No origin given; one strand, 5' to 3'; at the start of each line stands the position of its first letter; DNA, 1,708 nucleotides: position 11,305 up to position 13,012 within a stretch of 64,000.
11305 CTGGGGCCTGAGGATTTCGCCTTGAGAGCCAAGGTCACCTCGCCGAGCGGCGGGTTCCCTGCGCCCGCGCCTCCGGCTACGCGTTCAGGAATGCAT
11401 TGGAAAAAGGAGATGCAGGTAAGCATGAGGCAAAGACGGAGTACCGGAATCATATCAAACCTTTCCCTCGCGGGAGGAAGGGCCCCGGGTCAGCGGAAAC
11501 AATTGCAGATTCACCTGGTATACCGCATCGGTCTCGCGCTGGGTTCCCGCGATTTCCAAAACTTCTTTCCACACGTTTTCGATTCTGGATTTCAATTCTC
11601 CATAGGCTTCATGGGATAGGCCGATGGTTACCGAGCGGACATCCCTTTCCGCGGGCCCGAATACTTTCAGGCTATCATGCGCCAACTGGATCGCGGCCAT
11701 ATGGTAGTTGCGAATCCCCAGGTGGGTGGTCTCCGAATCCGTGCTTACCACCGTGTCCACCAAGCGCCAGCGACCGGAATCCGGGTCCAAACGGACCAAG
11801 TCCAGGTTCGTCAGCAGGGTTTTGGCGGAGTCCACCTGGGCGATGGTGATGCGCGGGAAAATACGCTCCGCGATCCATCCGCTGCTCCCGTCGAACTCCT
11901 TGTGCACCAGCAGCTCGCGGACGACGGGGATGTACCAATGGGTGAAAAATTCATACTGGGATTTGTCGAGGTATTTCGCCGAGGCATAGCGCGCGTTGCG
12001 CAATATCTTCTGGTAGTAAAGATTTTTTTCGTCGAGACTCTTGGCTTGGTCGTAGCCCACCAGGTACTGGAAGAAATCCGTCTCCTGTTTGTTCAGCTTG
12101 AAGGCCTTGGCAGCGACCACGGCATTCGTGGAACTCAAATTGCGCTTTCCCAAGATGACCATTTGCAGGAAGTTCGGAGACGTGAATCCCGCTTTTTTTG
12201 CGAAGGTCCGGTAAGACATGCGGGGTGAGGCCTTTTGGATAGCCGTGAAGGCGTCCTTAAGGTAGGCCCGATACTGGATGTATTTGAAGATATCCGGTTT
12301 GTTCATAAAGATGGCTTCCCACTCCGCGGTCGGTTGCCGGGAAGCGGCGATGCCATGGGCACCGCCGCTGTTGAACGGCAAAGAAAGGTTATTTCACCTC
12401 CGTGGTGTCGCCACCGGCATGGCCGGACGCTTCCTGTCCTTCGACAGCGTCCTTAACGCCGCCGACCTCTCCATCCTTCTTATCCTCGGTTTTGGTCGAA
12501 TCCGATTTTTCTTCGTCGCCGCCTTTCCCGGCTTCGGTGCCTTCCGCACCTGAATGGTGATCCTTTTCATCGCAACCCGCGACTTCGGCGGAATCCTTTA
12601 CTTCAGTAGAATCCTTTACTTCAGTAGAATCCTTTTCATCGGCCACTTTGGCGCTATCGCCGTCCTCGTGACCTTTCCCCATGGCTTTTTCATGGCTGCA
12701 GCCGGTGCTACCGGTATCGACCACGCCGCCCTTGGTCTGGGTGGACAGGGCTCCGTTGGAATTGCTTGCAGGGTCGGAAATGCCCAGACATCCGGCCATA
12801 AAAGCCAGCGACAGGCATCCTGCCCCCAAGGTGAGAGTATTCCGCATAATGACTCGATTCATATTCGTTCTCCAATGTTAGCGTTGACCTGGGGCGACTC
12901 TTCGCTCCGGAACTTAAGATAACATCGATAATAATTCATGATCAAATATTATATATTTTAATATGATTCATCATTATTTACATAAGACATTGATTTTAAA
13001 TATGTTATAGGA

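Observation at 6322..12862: Co-directional array: acidic repeat lipoprotein, tandem duplicated [TIGR02147 + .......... lipoprotein] modules, and an MMPL exporter with overlapping junctions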

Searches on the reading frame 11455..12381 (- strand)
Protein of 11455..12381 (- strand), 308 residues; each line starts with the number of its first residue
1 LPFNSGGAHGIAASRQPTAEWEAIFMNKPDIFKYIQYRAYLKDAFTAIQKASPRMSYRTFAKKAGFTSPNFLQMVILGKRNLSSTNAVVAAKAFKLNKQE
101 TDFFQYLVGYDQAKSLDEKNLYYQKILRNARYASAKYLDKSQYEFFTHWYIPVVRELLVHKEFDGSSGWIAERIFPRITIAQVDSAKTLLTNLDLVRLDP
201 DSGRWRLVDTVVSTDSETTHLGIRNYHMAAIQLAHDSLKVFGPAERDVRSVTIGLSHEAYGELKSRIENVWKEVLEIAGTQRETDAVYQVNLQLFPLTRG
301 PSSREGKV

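Call 3: search_protein_families(library=pfam, proteins=[window:11455-12381:-], max_evalue=0.01)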
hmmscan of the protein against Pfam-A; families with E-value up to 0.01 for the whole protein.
window:11455-12381:- (308 aa): 1 family
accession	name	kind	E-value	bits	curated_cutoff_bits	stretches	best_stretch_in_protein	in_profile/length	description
PF14394.12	DUF4423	-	1.2e-28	100.4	30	1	131-297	3-165/165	Domain of unknown function (DUF4423)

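Call 4: search_protein_families(library=ncbifam, proteins=[window:11455-12381:-], max_evalue=0.01)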
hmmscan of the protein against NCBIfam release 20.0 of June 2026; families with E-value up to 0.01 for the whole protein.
window:11455-12381:- (308 aa): 1 family
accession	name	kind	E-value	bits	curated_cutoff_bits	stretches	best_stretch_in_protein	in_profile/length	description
TIGR02147.1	Fsuc_second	paralog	3.8e-76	256.1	50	1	29-299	2-271/272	TIGR02147 family protein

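Call 16: find_homologous_proteins(query=window:11455-12306:-, max_evalue=0.00001)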
Query window:11455-12306:- (283 aa): 79 proteins with E <= 0.00001 among 695 candidates.
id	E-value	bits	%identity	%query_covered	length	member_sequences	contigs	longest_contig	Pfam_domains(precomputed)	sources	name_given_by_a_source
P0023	6.9e-185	631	100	100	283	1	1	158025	PF14394.13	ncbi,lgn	-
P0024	1.2e-138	479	74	100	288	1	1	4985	PF14394.13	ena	-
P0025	4.2e-134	464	75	96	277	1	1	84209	PF14394.13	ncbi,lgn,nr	ncbi:MAG: hypothetical protein JWP91_566 [Fibrobacteres bacterium]|nr:hypothetical protein [Fibrobac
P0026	1.4e-132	459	73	96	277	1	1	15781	PF14394.13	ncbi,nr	ncbi:MAG: hypothetical protein JWO30_4849 [Fibrobacteres bacterium]|nr:hypothetical protein [Fibroba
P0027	8.1e-130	450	73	96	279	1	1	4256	PF14394.13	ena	-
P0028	1.9e-129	449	73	97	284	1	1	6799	PF14394.13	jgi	jgi:uncharacterized protein (TIGR02147 family)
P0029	4.4e-129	448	71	98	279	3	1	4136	PF14394.13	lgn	-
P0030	3.2e-128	445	71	96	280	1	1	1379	PF14394.13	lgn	-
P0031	6.3e-128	444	71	97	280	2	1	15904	PF14394.13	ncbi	-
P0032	1.6e-126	439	70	97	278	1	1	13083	PF14394.13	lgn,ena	-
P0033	2.2e-126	439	71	96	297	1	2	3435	PF14394.13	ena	-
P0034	4.2e-126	438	71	96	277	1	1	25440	PF14394.13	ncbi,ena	-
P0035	9.7e-125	433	69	96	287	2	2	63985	PF14394.13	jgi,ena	-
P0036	2.5e-124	432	69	96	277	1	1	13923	PF14394.13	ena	-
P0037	6.7e-122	424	68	96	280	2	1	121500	PF14394.13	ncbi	-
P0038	4.4e-120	418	66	96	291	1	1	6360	PF14394.13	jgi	jgi:uncharacterized protein (TIGR02147 family)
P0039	1.1e-119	417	66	99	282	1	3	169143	PF14394.13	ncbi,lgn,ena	-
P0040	1.9e-119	416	65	96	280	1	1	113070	PF14394.13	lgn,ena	-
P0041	4.8e-119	415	66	99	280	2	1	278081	PF14394.13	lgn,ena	-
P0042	1.6e-118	413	67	96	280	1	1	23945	PF14394.13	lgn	-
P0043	3.1e-118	412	67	96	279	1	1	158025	PF14394.13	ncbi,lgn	-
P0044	5.7e-118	411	66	96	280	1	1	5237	PF14394.13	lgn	-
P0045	1.3e-117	410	66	96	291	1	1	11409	PF14394.13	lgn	-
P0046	2.1e-117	409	64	98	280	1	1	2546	PF14394.13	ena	-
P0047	2.9e-117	409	66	96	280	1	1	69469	PF14394.13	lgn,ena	-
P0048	7.0e-117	408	67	96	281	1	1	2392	PF14394.13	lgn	-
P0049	1.5e-116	406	62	99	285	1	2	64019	PF14394.13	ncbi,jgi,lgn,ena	-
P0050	2.6e-116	406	65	96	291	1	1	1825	PF14394.13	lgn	-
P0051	3.3e-116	405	65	96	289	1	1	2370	PF14394.13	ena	-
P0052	1.3e-115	403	66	98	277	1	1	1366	PF14394.13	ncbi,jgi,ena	-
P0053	1.8e-114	400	68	92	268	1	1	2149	PF14394.13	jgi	jgi:uncharacterized protein (TIGR02147 family)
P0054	4.9e-113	395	63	96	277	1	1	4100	PF14394.13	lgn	-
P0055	7.3e-112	391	62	96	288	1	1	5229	PF14394.13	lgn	-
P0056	1.4e-111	390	64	96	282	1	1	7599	PF14394.13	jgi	jgi:uncharacterized protein (TIGR02147 family)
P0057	1.0e-110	387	63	96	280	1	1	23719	PF14394.13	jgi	jgi:uncharacterized protein (TIGR02147 family)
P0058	3.9e-105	369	58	96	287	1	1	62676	PF14394.13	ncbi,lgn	-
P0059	2.5e-104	366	59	99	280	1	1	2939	PF14394.13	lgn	-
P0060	1.3e-103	364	58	99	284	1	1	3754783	PF14394.13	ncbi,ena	-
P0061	1.1e-102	361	70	80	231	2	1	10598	PF14394.13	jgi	jgi:uncharacterized protein (TIGR02147 family)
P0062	7.2e-101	355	58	99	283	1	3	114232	PF14394.13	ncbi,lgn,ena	-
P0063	3.1e-93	330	55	96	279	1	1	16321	PF14394.13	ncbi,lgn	-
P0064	5.3e-93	329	51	100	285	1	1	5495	PF14394.13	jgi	jgi:uncharacterized protein (TIGR02147 family)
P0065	1.0e-89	319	50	97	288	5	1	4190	PF14394.13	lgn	-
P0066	2.2e-88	314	50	99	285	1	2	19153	PF14394.13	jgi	jgi:uncharacterized protein (TIGR02147 family)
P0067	1.7e-87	311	49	99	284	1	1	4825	PF14394.13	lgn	-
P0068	7.5e-86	306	48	97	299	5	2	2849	PF14394.13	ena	-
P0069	1.4e-85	305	47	98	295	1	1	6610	PF14394.13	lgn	-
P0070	1.6e-85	305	47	99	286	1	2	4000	PF14394.13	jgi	jgi:uncharacterized protein (TIGR02147 family)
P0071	7.4e-85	303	49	98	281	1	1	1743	PF14394.13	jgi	jgi:uncharacterized protein (TIGR02147 family)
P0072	2.7e-83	297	49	97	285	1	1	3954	PF14394.13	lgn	-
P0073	3.8e-83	297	47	98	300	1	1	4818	PF14394.13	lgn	-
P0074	3.3e-82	294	48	97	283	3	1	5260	PF14394.13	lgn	-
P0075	5.4e-74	267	45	99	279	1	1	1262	PF14394.13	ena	-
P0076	9.6e-73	263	41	95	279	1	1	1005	PF14394.13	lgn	-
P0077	4.5e-72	261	43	97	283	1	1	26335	PF14394.13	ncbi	-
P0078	7.2e-63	231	40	97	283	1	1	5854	PF14394.13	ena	-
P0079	2.9e-62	229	40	96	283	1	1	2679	PF14394.13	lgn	-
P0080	1.9e-61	226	38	96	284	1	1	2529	PF14394.13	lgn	-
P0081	1.9e-60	223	39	95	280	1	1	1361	PF14394.13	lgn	-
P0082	2.9e-60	222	38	98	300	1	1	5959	PF14394.13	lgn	-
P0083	2.9e-60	222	38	96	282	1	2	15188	PF14394.13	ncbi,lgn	-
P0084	1.4e-59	220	38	96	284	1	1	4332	PF14394.13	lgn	-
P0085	7.2e-59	217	38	96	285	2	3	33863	PF14394.13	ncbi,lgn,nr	ncbi:MAG: TIGR02147 family protein [Deltaproteobacteria bacterium]|nr:TIGR02147 family protein [Delt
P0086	1.2e-58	217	38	96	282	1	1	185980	PF14394.13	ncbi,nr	ncbi:hypothetical protein BVY03_01600 [bacterium K02(2017)]|nr:hypothetical protein BVY03_01600 [bac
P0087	1.8e-58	216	38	96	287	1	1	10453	PF14394.13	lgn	-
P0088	2.0e-58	216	38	95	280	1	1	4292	PF14394.13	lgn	-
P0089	3.6e-58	215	37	97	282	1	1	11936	PF14394.13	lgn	-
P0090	4.0e-58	215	38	97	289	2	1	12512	PF14394.13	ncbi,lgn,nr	ncbi:MAG TPA: TIGR02147 family protein [bacterium]|nr:TIGR02147 family protein [bacterium]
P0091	3.6e-57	212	38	96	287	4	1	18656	PF14394.13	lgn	-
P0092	5.7e-57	211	38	99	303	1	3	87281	PF14394.13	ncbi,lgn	-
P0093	9.7e-57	210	38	96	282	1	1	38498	PF14394.13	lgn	-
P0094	1.5e-55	207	37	98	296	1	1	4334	PF14394.13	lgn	-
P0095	5.6e-55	205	35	98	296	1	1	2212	PF14394.13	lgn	-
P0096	4.6e-54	202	36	96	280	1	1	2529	PF14394.13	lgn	-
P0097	1.7e-50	190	39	95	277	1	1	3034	PF14394.13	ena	-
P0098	1.9e-50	190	37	97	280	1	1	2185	PF14394.13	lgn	-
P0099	3.4e-48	182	38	95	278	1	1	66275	PF14394.13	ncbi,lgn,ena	-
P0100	3.1e-28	117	35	73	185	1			PF14394.13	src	-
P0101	7.6e-28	116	28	96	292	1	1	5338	PF14394.13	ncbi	-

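Call 23: find_related_loci(query=A3, collection=genome_contigs, flank=6000)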
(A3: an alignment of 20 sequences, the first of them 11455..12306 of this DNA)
Query A3 (283 aa) in genome_contigs; peptide patterns used: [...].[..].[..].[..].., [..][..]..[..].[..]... (x = any residue, [..] = any of these).
224 stretches matched a pattern; 137 encode a relative of the query (tblastn E <= 1e-3); the best 80 are kept; 80 distinct loci.
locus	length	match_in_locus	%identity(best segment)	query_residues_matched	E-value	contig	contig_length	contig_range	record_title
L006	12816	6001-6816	75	3-274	3e-143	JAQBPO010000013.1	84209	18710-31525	MAG: Fibrobacteres bacterium isolate RYN_349 scaffold_1554588, whole genome shotgun sequence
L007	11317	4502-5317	73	3-274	6e-142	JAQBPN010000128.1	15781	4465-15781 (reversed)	MAG: Fibrobacteres bacterium isolate RYN_348 scaffold_1164307, whole genome shotgun sequence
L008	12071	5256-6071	71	3-274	9e-135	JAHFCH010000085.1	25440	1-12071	MAG: Fibrobacteres bacterium isolate nzgw217 NODE_1119_length_25441_cov_4.149131, whole genome shotgun sequence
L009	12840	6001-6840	66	3-282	2e-128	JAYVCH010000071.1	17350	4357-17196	MAG: Fibrobacteria bacterium isolate GL30_UP_metabat_86 GL30_UP_metabat_86_70, whole genome shotgun sequence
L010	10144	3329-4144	58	4-275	4e-114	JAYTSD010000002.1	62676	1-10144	MAG: Fibrobacteria bacterium isolate GFS_4934 GFS_4934_1, whole genome shotgun sequence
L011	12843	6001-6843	58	1-281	7e-111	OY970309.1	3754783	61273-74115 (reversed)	MAG: uncultured Fibrobacteria bacterium isolate MFD05502.bin.1.3 genome assembly, chromosome: 1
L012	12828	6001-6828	58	2-282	3e-108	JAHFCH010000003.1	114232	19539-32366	MAG: Fibrobacteres bacterium isolate nzgw217 NODE_104_length_114233_cov_4.480887, whole genome shotgun sequence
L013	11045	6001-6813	55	3-274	5e-101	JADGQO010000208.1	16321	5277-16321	MAG: Fibrobacteria bacterium isolate Chersky_265 k127_24065339, whole genome shotgun sequence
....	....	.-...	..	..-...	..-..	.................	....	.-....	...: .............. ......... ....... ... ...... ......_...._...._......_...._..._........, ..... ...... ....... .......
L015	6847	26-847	46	1-274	3e-92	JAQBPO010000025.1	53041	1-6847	MAG: Fibrobacteres bacterium isolate RYN_349 scaffold_1674254, whole genome shotgun sequence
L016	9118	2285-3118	46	1-282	7e-91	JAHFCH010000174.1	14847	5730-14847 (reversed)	MAG: Fibrobacteres bacterium isolate nzgw217 NODE_2622_length_14848_cov_4.091261, whole genome shotgun sequence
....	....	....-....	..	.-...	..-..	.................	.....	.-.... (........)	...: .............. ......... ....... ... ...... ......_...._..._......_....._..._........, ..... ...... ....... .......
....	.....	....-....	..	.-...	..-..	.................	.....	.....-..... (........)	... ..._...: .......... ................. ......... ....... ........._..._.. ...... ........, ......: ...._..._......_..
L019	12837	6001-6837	44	1-279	6e-79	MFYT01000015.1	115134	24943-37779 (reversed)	MAG: Candidatus Raymondbacteria bacterium RIFOXYA2_FULL_49_16 rifoxya2_full_scaffold_132, whole genome shotgun sequence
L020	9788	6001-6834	44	1-276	1e-78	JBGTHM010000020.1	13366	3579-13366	MAG: Fibrobacteria bacterium isolate JTS-RE239 k141_11554927, whole genome shotgun sequence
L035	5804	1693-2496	35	5-273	1e-53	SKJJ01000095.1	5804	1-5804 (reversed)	MAG: Chitinispirillum sp. isolate CSBr16_98 CSBr16-21746, whole genome shotgun sequence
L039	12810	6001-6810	37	4-273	5e-51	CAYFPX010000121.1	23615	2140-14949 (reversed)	MAG TPA_asm: uncultured Enterobacterales bacterium isolate ERP019367_co1_21 genome assembly, contig: NODE_1905_length_23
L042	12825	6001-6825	35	4-278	8e-50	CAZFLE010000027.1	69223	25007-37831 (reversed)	MAG TPA_asm: uncultured Enterobacterales bacterium isolate binchicken_co46_73 genome assembly, contig: NODE_624_length_6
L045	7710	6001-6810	33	3-273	1e-48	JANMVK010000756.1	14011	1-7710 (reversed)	MAG: Pseudobdellovibrionaceae bacterium isolate SOY_1_B_concoct_198 SOY_1_B_k141_2327887, whole genome shotgun sequence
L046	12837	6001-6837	35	1-276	4e-48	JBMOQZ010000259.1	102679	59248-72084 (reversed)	MAG: Myxococcota bacterium isolate Betzabe_MAG167 MAG167_259, whole genome shotgun sequence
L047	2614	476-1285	33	5-275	3e-48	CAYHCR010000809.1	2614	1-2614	MAG TPA_asm: uncultured Myxococcales bacterium isolate ERP119702_co1_232 genome assembly, contig: NODE_71166_length_2614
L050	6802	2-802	33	7-273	6e-47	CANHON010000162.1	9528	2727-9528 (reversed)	MAG: Deltaproteobacteria bacterium isolate RE-23may17-226 genome assembly, contig: RE-23may17-C35550, whole genome shotg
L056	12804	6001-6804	32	5-273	5e-43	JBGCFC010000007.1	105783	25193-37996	MAG: Sandaracinaceae bacterium isolate SGMAG-31 contig7, whole genome shotgun sequence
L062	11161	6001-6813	35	2-273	1e-46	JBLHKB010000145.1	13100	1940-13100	MAG: Polyangiales bacterium isolate 3300054698_34 Ga0535670_0009265, whole genome shotgun sequence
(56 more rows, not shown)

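Call 26: predict_structure(alignment_id=A1)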
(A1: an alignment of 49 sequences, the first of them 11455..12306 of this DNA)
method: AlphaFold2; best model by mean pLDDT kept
length: 283 residues; sequences in the alignment: 49
mean_pLDDT: 89.2   pTM: 0.73
mean pLDDT of the five models: 89.2, 88.8, 84.5, 80.2, 79.3
residues with pLDDT >= 90: 163; 70-90: 110; 50-70: 7; < 50: 3
segments of 3 or more residues with pLDDT < 50: 281-283
pLDDT, mean of each block of 10 residues (from residue 1): 89 97 96 96 95 95 96 97 95 91 83 74 92 94 95 96 94 94 84 79 89 89 83 89 90 86 84 68 46
secondary structure, 60 per line:
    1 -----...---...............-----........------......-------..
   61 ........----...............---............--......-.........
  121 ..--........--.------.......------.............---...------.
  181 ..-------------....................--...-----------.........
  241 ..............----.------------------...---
elements in order: H12-26 H32-39 H46-51 H59-68 H73-87 H91-102 H105-110 H112-122 H125-132 H142-148 H155-167 E171-173 E180-182 H196-215 H232-254

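Call 33: search_protein_families(library=pfam, proteins=[L011:3168-5735:-, L011:381-2984:-, L011:7851-8447:+, L011:8463-9191:-, L011:9900-10712:-, L011:11591-12307:-], max_evalue=0.01)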
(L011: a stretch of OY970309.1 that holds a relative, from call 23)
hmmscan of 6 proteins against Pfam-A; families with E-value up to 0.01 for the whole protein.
L011:3168-5735:- (855 aa): 1 family
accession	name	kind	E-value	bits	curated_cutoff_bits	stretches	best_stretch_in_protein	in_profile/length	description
PF13231.12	PMT_2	-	3.2e-08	34.4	26.1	1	425-564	22-158/160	Dolichyl-phosphate-mannose-protein mannosyltransferase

L011:381-2984:- (867 aa): 1 family
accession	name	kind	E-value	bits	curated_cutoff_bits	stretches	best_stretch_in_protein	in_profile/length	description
PF03176.21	MMPL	-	1.2e-11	44.6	20.5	1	275-466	122-325/333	MMPL family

L011:7851-8447:+ (198 aa): 0 families

L011:8463-9191:- (242 aa): 1 family
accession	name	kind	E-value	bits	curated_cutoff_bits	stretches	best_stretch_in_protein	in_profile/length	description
PF21294.4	Polysacc_lyase_14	-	2.3e-36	126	27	1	33-219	11-215/215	Polysaccharide lyase 14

L011:9900-10712:- (270 aa): 0 families

L011:11591-12307:- (238 aa): 1 family
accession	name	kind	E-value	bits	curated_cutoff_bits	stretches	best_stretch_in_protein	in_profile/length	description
PF09335.16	VTT_dom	-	2.4e-22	80.1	33.9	1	62-180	1-122/123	VTT domain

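Call 53: search_solved_structures(query=A1, max_evalue=1, show_alignments=1)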
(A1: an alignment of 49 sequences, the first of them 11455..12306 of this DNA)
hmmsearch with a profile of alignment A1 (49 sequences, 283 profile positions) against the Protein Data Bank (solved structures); distinct sequences matched with E-value up to 1: 1.
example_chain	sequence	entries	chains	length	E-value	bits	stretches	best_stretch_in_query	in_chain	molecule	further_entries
3bt5_A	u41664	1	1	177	0.19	14.2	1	191-243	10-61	Uncharacterized protein DUF305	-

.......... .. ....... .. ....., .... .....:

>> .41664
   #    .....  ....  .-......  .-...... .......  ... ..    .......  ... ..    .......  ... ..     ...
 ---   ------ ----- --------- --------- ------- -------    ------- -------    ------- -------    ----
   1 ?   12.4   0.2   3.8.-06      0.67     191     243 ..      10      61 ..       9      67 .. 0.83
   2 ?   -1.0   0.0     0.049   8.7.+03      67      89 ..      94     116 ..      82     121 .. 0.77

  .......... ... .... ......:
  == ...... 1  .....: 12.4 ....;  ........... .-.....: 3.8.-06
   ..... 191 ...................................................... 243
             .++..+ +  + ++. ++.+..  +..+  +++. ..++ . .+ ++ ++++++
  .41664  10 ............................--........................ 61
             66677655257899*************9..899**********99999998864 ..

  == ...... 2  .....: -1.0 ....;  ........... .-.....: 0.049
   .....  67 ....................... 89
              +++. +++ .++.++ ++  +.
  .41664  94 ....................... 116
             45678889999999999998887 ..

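Call 67: search_protein_families(library=ncbifam, proteins=[L039:6831-7568:+, L042:6828-7589:+, L047:1300-2151:+, L046:6847-7467:+, L050:826-1812:+, L062:6921-7712:+, L056:4491-5150:+, L035:2523-3203:+, L045:6840-7304:+, L016:1427-2278:+], max_evalue=0.1)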
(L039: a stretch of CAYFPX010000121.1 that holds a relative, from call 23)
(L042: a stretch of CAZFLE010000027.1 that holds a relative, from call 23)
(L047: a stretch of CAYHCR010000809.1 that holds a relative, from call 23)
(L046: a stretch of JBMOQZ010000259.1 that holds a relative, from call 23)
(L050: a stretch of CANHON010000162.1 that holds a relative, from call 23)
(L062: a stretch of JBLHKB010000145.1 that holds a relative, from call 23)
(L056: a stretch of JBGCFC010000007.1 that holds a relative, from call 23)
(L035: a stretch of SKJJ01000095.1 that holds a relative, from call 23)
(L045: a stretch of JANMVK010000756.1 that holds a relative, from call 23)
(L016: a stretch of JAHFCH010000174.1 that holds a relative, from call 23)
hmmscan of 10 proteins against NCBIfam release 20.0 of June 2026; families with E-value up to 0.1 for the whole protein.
L039:6831-7568:+ (245 aa): 0 families

L042:6828-7589:+ (253 aa): 3 families
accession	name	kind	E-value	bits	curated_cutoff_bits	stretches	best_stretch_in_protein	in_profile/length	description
NF045523.1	MXAN_5453_fam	exception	5.9e-05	21.8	500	1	147-243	450-543/544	MXAN_5453 family MXYO-CTERM-anchored protein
TIGR03901.2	MYXO-CTERM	domain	0.0047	17.3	20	1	210-244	4-32/34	MYXO-CTERM sorting domain-containing protein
NF045638.1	Mrt_dep_phytase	exception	0.0067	15.1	440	1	172-244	365-429/430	myxosortase-dependent phytase-like phosphatase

L047:1300-2151:+ (283 aa): 0 families

L046:6847-7467:+ (206 aa): 1 family
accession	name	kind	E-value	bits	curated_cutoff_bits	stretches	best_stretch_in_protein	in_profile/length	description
NF058595.1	invert_tail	domain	0.019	15.3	37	1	2-36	62-101/113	lipo-invert putative C-terminal anchoring domain-containing protein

L050:826-1812:+ (328 aa): 0 families

L062:6921-7712:+ (263 aa): 0 families

L056:4491-5150:+ (219 aa): 0 families

L035:2523-3203:+ (226 aa): 0 families

L045:6840-7304:+ (154 aa): 0 families

L016:1427-2278:+ (283 aa): 0 families

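Call 78: search_protein_representatives(alignment_id=A1)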
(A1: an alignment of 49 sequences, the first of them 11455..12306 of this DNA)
Query: 49 sequences, 283 profile positions. Proteins with E-value up to 0.001 (for the whole library): 19617; up to 1e-10: 14459; up to 1e-30: 5107. The best 150 are listed.
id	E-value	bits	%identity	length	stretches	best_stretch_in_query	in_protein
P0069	7.1e-118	409.4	-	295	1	3-278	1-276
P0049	1.8e-110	385.1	-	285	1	4-281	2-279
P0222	3.1e-100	351.5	-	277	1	4-278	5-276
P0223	7.2e-98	343.8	-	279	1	4-280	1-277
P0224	9.1e-97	340.2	-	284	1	6-281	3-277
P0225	2.3e-96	338.8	-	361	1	6-280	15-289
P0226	3.4e-96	338.3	-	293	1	5-279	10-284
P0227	1.0e-95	336.7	-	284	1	3-280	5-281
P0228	2.9e-95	335.3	-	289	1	3-281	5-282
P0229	3.5e-95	335.0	-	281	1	4-278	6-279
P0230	4.8e-95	334.5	-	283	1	1-279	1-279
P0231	9.1e-95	333.6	-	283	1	3-279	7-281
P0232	2.0e-94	332.5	-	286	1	3-280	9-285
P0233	5.0e-94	331.2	-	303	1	5-281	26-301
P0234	7.7e-94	330.6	-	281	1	7-281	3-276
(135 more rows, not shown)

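Call 80: search_protein_families(library=padloc, proteins=[window:11455-12306:-], max_evalue=0.01)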
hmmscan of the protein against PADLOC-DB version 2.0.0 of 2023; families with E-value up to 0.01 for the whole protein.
window:11455-12306:- (283 aa): 0 families

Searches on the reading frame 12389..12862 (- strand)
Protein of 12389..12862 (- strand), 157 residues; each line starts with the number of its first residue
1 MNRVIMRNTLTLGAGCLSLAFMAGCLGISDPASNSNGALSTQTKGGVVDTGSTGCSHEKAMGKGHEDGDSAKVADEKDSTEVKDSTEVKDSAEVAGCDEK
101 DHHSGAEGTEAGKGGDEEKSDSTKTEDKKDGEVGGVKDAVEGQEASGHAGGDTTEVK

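Call 3: search_protein_families(library=pfam, proteins=[window:12389-12862:-], max_evalue=0.01)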
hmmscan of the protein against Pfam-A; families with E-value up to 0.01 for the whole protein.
window:12389-12862:- (157 aa): 0 families

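Call 4: search_protein_families(library=ncbifam, proteins=[window:12389-12862:-], max_evalue=0.01)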
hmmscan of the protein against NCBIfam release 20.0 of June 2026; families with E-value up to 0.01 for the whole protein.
window:12389-12862:- (157 aa): 0 families

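Call 80: search_protein_families(library=padloc, proteins=[window:12389-12862:-], max_evalue=0.01)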
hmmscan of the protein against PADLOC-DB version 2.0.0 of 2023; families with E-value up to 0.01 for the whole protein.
window:12389-12862:- (157 aa): 0 families
